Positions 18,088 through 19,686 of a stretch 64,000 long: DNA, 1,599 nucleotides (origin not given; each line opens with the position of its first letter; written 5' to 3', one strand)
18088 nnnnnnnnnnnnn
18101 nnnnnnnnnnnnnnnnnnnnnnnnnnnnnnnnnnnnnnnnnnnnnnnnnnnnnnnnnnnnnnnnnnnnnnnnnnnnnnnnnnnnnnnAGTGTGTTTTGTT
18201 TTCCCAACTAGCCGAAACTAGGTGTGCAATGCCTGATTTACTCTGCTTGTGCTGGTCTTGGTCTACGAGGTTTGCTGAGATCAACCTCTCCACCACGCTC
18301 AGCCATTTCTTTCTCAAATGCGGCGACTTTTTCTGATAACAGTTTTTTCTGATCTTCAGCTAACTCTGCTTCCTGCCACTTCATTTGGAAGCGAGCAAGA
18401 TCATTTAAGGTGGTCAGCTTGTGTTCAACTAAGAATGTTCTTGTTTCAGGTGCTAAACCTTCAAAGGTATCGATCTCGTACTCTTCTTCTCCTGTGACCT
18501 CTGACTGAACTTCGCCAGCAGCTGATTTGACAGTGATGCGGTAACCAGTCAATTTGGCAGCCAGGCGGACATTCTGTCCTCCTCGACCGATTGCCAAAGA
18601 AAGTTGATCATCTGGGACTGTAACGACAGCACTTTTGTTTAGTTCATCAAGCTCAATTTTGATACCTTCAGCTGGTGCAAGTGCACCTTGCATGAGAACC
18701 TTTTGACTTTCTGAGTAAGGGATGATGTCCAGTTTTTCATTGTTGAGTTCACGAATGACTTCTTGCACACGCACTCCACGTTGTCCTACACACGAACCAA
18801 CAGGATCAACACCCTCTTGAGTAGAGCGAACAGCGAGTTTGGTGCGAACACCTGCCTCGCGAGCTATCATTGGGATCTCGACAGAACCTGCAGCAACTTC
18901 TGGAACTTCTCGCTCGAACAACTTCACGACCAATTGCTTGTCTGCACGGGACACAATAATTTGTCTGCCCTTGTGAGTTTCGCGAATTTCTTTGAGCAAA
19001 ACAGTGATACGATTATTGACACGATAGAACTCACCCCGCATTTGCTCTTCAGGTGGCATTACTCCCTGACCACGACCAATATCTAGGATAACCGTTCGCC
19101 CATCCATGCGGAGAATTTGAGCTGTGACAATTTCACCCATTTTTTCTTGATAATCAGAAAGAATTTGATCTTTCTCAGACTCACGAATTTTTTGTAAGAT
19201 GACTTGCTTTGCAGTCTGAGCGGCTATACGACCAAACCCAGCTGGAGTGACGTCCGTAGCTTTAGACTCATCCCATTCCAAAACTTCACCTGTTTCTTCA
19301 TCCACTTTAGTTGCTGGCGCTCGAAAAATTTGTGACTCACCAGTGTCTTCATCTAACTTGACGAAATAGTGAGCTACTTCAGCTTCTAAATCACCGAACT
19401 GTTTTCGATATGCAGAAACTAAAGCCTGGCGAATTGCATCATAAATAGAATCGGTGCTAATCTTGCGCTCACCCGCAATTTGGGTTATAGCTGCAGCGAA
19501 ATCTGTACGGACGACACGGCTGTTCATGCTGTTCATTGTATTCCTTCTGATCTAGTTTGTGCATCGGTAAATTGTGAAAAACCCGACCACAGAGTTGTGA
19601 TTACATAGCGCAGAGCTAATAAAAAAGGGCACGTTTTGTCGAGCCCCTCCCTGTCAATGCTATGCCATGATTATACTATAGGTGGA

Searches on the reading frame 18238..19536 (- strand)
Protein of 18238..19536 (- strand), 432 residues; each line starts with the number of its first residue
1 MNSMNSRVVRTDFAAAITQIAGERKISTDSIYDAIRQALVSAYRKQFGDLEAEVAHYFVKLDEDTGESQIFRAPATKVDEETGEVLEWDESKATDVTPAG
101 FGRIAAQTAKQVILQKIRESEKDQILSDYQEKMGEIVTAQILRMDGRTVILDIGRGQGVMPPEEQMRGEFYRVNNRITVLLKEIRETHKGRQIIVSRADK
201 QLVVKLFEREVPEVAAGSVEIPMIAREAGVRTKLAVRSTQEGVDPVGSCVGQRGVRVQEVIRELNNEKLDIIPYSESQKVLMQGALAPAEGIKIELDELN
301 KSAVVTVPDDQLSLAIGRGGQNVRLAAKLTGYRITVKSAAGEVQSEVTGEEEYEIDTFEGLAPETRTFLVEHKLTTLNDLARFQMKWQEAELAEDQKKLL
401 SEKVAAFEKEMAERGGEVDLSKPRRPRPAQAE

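Call 28: search_protein_families(library=pfam, proteins=[window:18238-19536:-], max_evalue=0.001)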
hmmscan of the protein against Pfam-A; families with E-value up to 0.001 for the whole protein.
window:18238-19536:- (432 aa): 4 families
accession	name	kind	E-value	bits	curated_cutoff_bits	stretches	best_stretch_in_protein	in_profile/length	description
PF13184.12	KH_5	-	7.8e-22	77.6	27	1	228-295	1-68/69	NusA-like KH domain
PF08529.16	NusA_N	-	1.2e-19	71.2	23.8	1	12-123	1-119/119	NusA N-terminal domain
PF23095.1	KH_NusA_C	-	2.4e-05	24.7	34.2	1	303-336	1-34/59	Transcription termination/antitermination protein NusA, KH domain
PF00013.35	KH_1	-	0.00015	21.9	21.5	0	304-351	3-54/66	KH domain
